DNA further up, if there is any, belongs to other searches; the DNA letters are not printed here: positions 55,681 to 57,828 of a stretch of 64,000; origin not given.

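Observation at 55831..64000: NRPS locus with an unusual priming set: AAE3-like A-PCP didomain + oxalyl-CoA-decarboxylase/HACL-like TPP enzyme ahead of a starter-C NRPS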

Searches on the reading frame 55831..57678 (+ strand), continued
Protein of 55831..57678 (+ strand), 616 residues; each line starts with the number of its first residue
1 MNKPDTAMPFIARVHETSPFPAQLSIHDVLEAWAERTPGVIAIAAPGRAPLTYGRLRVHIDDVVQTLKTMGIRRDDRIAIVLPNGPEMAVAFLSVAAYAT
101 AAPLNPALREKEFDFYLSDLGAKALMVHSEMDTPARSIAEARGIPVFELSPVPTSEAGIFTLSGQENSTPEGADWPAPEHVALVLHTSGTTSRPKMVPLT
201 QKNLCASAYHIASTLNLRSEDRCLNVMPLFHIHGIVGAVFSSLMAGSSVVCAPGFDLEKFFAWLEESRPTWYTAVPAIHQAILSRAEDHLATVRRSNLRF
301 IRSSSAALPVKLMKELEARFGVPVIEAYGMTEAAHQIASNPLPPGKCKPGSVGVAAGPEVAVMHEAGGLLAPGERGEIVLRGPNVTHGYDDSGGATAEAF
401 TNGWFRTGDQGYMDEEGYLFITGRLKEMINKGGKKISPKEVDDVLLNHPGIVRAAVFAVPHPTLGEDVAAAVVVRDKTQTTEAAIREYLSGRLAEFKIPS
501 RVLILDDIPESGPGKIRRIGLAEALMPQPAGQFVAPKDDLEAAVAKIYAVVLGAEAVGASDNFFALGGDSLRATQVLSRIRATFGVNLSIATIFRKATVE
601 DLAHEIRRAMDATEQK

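Call 57: list_cluster_members(proteins=[P0126, P0165, P0203, P0204, P0223, P0237, P0185, P0129, P0209, P0137])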
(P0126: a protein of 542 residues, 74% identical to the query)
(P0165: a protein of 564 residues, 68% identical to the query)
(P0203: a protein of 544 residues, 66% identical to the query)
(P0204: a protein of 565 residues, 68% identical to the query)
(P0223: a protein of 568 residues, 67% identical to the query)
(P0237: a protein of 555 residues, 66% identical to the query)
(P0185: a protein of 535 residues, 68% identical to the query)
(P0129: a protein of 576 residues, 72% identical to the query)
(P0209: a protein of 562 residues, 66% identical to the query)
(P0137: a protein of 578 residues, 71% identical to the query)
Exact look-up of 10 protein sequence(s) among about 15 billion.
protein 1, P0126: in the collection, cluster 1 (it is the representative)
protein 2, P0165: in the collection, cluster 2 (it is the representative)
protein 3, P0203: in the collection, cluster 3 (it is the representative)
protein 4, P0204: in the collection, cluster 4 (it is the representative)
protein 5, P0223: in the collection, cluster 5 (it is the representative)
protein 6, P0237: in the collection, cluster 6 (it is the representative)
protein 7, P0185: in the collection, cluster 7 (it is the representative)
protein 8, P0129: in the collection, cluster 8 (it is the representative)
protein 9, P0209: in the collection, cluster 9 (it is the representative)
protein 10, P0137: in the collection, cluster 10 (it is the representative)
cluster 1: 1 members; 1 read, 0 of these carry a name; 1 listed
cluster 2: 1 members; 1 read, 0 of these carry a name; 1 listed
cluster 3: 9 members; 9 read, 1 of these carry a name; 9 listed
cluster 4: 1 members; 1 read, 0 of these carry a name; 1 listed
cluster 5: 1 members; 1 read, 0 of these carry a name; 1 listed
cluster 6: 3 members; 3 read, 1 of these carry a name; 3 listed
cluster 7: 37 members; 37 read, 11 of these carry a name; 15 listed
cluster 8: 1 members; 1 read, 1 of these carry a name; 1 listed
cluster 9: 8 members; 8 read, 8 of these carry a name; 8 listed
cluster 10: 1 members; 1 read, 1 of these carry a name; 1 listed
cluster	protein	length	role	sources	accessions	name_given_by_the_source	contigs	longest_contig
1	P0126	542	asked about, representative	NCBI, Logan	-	-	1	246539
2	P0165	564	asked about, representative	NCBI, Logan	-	-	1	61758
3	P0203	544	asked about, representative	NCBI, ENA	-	-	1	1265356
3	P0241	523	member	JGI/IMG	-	2-hydroxyacyl-CoA lyase 1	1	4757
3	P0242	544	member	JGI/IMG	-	-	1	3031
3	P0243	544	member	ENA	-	-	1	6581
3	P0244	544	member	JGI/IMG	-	-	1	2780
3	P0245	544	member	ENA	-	-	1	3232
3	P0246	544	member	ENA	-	-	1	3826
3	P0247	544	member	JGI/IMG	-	-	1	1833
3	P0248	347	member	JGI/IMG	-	-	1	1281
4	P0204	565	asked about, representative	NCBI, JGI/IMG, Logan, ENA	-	-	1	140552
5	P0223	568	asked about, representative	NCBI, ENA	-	-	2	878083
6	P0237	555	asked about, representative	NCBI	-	-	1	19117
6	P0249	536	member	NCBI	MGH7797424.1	MAG: thiamine pyrophosphate-binding protein [Candidatus Binatia bacterium]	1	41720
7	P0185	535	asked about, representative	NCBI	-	-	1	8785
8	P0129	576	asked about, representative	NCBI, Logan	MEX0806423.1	MAG: thiamine pyrophosphate-binding protein [Candidatus Binatia bacterium]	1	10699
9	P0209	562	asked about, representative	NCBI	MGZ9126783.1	MAG: thiamine pyrophosphate-binding protein [Candidatus Binatia bacterium]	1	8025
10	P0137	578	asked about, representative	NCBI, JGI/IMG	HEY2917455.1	MAG TPA: thiamine pyrophosphate-binding protein [Candidatus Binatia bacterium] | 2-hydroxyacyl-CoA lyase 1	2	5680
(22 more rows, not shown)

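Call 73: search_protein_families(library=pfam, proteins=[L050:421-1596:+, L050:1638-3125:+, L050:3267-4325:+, L050:4599-5222:+, L048:57-683:+, L048:2467-4026:+, L048:3998-4972:-, L048:4976-6952:-], max_evalue=0.00001)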
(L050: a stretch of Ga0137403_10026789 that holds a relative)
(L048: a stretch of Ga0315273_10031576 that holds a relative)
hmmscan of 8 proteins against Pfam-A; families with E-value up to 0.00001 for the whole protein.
L050:421-1596:+ (392 aa): 3 families
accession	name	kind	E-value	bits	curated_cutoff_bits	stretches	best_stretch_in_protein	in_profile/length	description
PF00005.33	ABC_tran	-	3.7e-35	122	25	1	37-185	1-136/137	ABC transporter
PF08402.16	TOBE_2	-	3.1e-11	43.7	21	1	303-374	1-73/76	TOBE domain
PF13304.12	AAA_21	-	3e-06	28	27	0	141-218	221-300/304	AAA domain, putative AbiEii toxin, Type IV TA system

L050:1638-3125:+ (496 aa): 3 families
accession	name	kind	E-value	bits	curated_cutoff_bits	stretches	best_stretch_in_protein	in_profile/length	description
PF01977.22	UbiD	-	3e-63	213.2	23.3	1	128-328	3-206/206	3-octaprenyl-4-hydroxybenzoate carboxy-lyase Rift-related domain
PF20696.2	UbiD_C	-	1.2e-30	106.5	24.2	1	339-462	7-127/127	3-octaprenyl-4-hydroxybenzoate carboxy-lyase C-terminal domain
PF20695.2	UbiD_N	-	8.8e-10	39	24.3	1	30-103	2-68/78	3-octaprenyl-4-hydroxybenzoate carboxy-lyase N-terminal domain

L050:3267-4325:+ (353 aa): 1 family
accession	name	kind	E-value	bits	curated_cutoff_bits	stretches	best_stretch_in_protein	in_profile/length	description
PF00296.26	Bac_luciferase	-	2.4e-66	224.7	27.9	1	1-317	1-310/314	Luciferase-like monooxygenase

L050:4599-5222:+ (208 aa): 2 families
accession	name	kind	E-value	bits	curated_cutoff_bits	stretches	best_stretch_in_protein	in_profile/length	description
PF00903.31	Glyoxalase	-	6.5e-13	49.6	20.6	1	9-136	2-120/121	Glyoxalase/Bleomycin resistance protein/Dioxygenase superfamily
PF13669.12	Glyoxalase_4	-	1.9e-08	35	27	1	10-101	1-89/109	Glyoxalase/Bleomycin resistance protein/Dioxygenase superfamily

L048:57-683:+ (209 aa): 2 families
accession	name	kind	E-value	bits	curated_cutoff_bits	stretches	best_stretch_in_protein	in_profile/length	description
PF13193.12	AMP-binding_C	-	1.3e-14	55.3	24.5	1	5-80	1-76/76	AMP-binding enzyme C-terminal domain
PF00550.31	PP-binding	-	3e-13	50.3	20.8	1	108-171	2-67/67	Phosphopantetheine attachment site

L048:2467-4026:+ (520 aa): 0 families

L048:3998-4972:- (324 aa): 1 family
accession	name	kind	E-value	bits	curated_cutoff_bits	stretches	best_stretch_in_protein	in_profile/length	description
PF03401.19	TctC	-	5.1e-67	226.7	27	1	47-319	2-273/274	Tripartite tricarboxylate transporter family receptor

L048:4976-6952:- (658 aa): 3 families
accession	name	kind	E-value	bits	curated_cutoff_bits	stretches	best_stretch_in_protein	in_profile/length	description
PF00501.34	AMP-binding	-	5.3e-68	230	29.9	1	51-407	2-383/384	AMP-binding enzyme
PF13193.12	AMP-binding_C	-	4.7e-16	59.9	24.5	1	459-533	2-76/76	AMP-binding enzyme C-terminal domain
PF00550.31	PP-binding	-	1.5e-10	41.6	20.8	1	562-623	3-66/67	Phosphopantetheine attachment site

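Call 74: search_protein_representatives(alignment_id=A4)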
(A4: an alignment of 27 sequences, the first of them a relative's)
Query: 27 sequences, 564 profile positions. Proteins with E-value up to 0.001 (for the whole library): 39397; up to 1e-10: 19255; up to 1e-30: 5273. The best 150 are listed.
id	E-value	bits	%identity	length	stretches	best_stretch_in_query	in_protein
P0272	1.3e-202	690.7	-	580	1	3-562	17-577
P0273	1.8e-194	663.9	-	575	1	3-560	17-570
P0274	1.8e-187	640.7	-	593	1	3-563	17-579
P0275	6.2e-183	625.8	-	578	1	5-563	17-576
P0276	1.9e-177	607.6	-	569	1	12-563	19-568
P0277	1.5e-167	574.9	-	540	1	22-556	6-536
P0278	4.2e-164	563.6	-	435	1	23-435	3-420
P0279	3.8e-163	560.4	-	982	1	22-561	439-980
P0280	1.8e-161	554.9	-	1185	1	15-560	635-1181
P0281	2.5e-161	554.4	-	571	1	13-560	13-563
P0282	1.8e-157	541.7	-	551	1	22-563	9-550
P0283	3.4e-156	537.5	-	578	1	10-553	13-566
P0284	1.0e-154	532.6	-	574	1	6-557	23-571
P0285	4.5e-154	530.5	-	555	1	24-560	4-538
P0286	3.8e-152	524.1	-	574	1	6-563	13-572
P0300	2.6e-126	438.8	-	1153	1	13-559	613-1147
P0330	1.4e-108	380.2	-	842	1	20-558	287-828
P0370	4.8e-98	345.5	-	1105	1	13-559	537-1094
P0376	9.8e-97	341.2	-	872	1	10-316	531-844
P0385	1.3e-95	337.5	-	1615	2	22-368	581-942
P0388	4.0e-95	335.8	-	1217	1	22-428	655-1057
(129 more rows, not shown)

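Call 78: search_protein_families(library=pfam, proteins=[P0279, P0280, P0300, P0388, P0376, P0370, P0385, P0330], max_evalue=0.00001)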
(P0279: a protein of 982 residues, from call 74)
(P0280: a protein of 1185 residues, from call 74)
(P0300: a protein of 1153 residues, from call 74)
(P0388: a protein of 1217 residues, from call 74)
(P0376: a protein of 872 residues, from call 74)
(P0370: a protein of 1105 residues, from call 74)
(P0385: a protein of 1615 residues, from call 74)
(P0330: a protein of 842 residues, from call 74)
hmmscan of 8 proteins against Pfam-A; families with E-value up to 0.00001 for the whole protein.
P0279 (982 aa): 6 families
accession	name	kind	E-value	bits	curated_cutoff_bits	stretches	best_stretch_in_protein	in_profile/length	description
PF00501.34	AMP-binding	-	4.4e-41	141.4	29.9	1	4-205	170-383/384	AMP-binding enzyme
PF00205.28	TPP_enzyme_M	-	9.9e-31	106.7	30.4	1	630-751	3-133/137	Thiamine pyrophosphate enzyme, central domain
PF02775.26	TPP_enzyme_C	-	6.7e-24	84.9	21.9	1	832-972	10-151/151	Thiamine pyrophosphate enzyme, C-terminal TPP binding domain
PF02776.23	TPP_enzyme_N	-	1.1e-18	67.5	26.8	1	443-550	3-110/119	Thiamine pyrophosphate enzyme, N-terminal TPP binding domain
PF13193.12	AMP-binding_C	-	1.2e-15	58.6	24.5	1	257-331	2-76/76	AMP-binding enzyme C-terminal domain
PF00550.31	PP-binding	-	3e-13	50.2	20.8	1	360-422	3-67/67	Phosphopantetheine attachment site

P0280 (1185 aa): 6 families
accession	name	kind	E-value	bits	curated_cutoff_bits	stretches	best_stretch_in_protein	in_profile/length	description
PF00501.34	AMP-binding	-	2e-66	224.8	29.9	1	20-381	4-384/384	AMP-binding enzyme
PF02775.26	TPP_enzyme_C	-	2.2e-22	79.9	21.9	1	1032-1174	6-151/151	Thiamine pyrophosphate enzyme, C-terminal TPP binding domain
PF02776.23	TPP_enzyme_N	-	1.7e-21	76.6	26.8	1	646-761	3-119/119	Thiamine pyrophosphate enzyme, N-terminal TPP binding domain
PF00205.28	TPP_enzyme_M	-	9.3e-21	74.4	30.4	1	835-960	3-136/137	Thiamine pyrophosphate enzyme, central domain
PF13193.12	AMP-binding_C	-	5.2e-16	59.8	24.5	1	431-506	1-76/76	AMP-binding enzyme C-terminal domain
PF00550.31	PP-binding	-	1.1e-13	51.6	20.8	1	538-599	2-65/67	Phosphopantetheine attachment site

P0300 (1153 aa): 6 families
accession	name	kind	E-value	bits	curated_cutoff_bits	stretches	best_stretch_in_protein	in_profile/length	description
PF00501.34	AMP-binding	-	5.9e-68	229.8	29.9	1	17-371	3-383/384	AMP-binding enzyme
PF02775.26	TPP_enzyme_C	-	2.4e-25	89.5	21.9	1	992-1141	3-151/151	Thiamine pyrophosphate enzyme, C-terminal TPP binding domain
PF02776.23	TPP_enzyme_N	-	3.4e-20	72.4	26.8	1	625-740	2-118/119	Thiamine pyrophosphate enzyme, N-terminal TPP binding domain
PF13193.12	AMP-binding_C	-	5.2e-16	59.8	24.5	1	422-503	1-76/76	AMP-binding enzyme C-terminal domain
PF00550.31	PP-binding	-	2.9e-15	56.7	20.8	1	535-598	2-67/67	Phosphopantetheine attachment site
PF00205.28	TPP_enzyme_M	-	1.7e-11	44.4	30.4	1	815-922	1-117/137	Thiamine pyrophosphate enzyme, central domain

P0388 (1217 aa): 5 families
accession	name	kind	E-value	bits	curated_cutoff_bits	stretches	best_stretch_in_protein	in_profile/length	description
PF00501.34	AMP-binding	-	1.4e-74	251.6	29.9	1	21-377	1-383/384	AMP-binding enzyme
PF00205.28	TPP_enzyme_M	-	4.4e-24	85.2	30.4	1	846-973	1-137/137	Thiamine pyrophosphate enzyme, central domain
PF02776.23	TPP_enzyme_N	-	2.3e-22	79.4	26.8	1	658-771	2-116/119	Thiamine pyrophosphate enzyme, N-terminal TPP binding domain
PF13193.12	AMP-binding_C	-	5.4e-16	59.7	24.5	1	428-504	1-76/76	AMP-binding enzyme C-terminal domain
PF00550.31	PP-binding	-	1.5e-12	48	20.8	1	542-601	3-64/67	Phosphopantetheine attachment site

P0376 (872 aa): 3 families
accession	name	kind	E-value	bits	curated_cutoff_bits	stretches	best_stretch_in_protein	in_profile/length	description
PF00501.34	AMP-binding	-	3.1e-55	188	29.9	1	44-266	145-383/384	AMP-binding enzyme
PF00205.28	TPP_enzyme_M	-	6.7e-25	87.8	30.4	1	739-847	1-118/137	Thiamine pyrophosphate enzyme, central domain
PF02776.23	TPP_enzyme_N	-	3.4e-20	72.4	26.8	1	546-658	2-117/119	Thiamine pyrophosphate enzyme, N-terminal TPP binding domain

P0370 (1105 aa): 5 families
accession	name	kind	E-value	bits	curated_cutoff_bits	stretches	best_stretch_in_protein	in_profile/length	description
PF00501.34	AMP-binding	-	1.1e-80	271.7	29.9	1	14-378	7-383/384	AMP-binding enzyme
PF00205.28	TPP_enzyme_M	-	3.2e-36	124.5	30.4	1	737-866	1-137/137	Thiamine pyrophosphate enzyme, central domain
PF02776.23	TPP_enzyme_N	-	3.1e-28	98.4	26.8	1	550-661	3-116/119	Thiamine pyrophosphate enzyme, N-terminal TPP binding domain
PF02775.26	TPP_enzyme_C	-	1.3e-26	93.7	21.9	1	935-1088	3-151/151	Thiamine pyrophosphate enzyme, C-terminal TPP binding domain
PF13193.12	AMP-binding_C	-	1.2e-18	68.3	24.5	1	429-504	1-76/76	AMP-binding enzyme C-terminal domain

P0385 (1615 aa): 5 families
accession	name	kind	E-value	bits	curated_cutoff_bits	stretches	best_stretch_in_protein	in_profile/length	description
PF00501.34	AMP-binding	-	2.2e-77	260.9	29.9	1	17-407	5-383/384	AMP-binding enzyme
PF00205.28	TPP_enzyme_M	-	5e-33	114.1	30.4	1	786-912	2-136/137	Thiamine pyrophosphate enzyme, central domain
PF02776.23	TPP_enzyme_N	-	6e-29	100.7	26.8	1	588-698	6-118/119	Thiamine pyrophosphate enzyme, N-terminal TPP binding domain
PF02775.26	TPP_enzyme_C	-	7.2e-25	88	21.9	1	1428-1598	3-151/151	Thiamine pyrophosphate enzyme, C-terminal TPP binding domain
PF13193.12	AMP-binding_C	-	7.4e-12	46.5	24.5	1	458-543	1-76/76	AMP-binding enzyme C-terminal domain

P0330 (842 aa): 6 families
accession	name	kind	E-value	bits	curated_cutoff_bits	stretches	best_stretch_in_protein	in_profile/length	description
PF00106.31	adh_short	-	4.6e-50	170.3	26.6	1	6-189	2-187/195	short chain dehydrogenase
PF13561.12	adh_short_C2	-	5.5e-37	128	27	1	11-193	1-185/236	Enoyl-(Acyl carrier protein) reductase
PF02776.23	TPP_enzyme_N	-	5.7e-35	120.1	26.8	1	292-406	2-118/119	Thiamine pyrophosphate enzyme, N-terminal TPP binding domain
PF00205.28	TPP_enzyme_M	-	4.3e-33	114.4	30.4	1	480-608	1-137/137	Thiamine pyrophosphate enzyme, central domain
PF02775.26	TPP_enzyme_C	-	3.7e-28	98.7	21.9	1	675-823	1-151/151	Thiamine pyrophosphate enzyme, C-terminal TPP binding domain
PF08659.16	KR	-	8.4e-12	45.8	22.6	1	7-162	3-161/180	KR domain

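Call 79: list_cluster_members(proteins=[P0280, P0300, P0388, P0279, P0370, P0385, P0272, P0273, P0274, P0282])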
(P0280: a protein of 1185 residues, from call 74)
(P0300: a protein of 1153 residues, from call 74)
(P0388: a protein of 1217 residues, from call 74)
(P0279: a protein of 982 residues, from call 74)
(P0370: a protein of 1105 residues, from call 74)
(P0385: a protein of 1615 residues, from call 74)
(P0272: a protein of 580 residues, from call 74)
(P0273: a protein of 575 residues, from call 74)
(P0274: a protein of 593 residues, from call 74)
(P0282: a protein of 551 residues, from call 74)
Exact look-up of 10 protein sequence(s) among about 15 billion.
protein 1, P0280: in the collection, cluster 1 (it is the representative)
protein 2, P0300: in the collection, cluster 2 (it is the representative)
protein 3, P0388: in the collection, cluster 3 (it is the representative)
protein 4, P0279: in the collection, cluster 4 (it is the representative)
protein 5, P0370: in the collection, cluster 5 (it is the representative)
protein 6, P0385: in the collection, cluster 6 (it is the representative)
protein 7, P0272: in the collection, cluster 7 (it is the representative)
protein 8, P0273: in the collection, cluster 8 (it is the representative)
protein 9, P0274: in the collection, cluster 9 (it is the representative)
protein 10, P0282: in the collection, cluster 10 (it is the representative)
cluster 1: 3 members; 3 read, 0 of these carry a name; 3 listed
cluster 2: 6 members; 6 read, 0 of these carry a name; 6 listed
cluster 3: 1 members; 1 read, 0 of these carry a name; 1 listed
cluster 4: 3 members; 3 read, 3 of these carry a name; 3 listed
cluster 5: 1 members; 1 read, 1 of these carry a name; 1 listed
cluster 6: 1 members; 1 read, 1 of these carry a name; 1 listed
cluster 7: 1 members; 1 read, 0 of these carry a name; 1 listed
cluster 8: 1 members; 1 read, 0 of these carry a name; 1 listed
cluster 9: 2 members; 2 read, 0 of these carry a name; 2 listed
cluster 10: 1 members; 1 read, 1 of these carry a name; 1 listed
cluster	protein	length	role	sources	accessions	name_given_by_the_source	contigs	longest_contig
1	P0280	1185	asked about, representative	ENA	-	-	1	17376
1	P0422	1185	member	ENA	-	-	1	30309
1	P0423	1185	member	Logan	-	-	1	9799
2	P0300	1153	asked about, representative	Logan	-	-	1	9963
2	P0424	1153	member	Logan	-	-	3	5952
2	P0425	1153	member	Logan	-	-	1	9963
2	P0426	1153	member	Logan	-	-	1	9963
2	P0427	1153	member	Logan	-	-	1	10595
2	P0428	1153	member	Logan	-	-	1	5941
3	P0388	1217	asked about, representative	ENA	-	-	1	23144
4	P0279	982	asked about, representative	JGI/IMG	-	thiamine pyrophosphate-dependent acetolactate synthase large subunit-like protein/acyl ...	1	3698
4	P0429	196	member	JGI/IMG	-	thiamine pyrophosphate-dependent acetolactate synthase large subunit-like protein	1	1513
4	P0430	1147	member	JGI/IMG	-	thiamine pyrophosphate-dependent acetolactate synthase large subunit-like ...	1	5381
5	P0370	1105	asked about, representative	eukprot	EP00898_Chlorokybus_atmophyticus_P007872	jgi/Chlat1/8086/Chrsp75S07584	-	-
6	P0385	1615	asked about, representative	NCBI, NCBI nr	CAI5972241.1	unnamed protein product [Closterium sp. NIES-65]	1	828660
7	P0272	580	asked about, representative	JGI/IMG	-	-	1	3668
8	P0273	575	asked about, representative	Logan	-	-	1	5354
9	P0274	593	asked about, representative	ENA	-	-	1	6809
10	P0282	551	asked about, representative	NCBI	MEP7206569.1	MAG: thiamine pyrophosphate-dependent enzyme [Casimicrobiaceae bacterium]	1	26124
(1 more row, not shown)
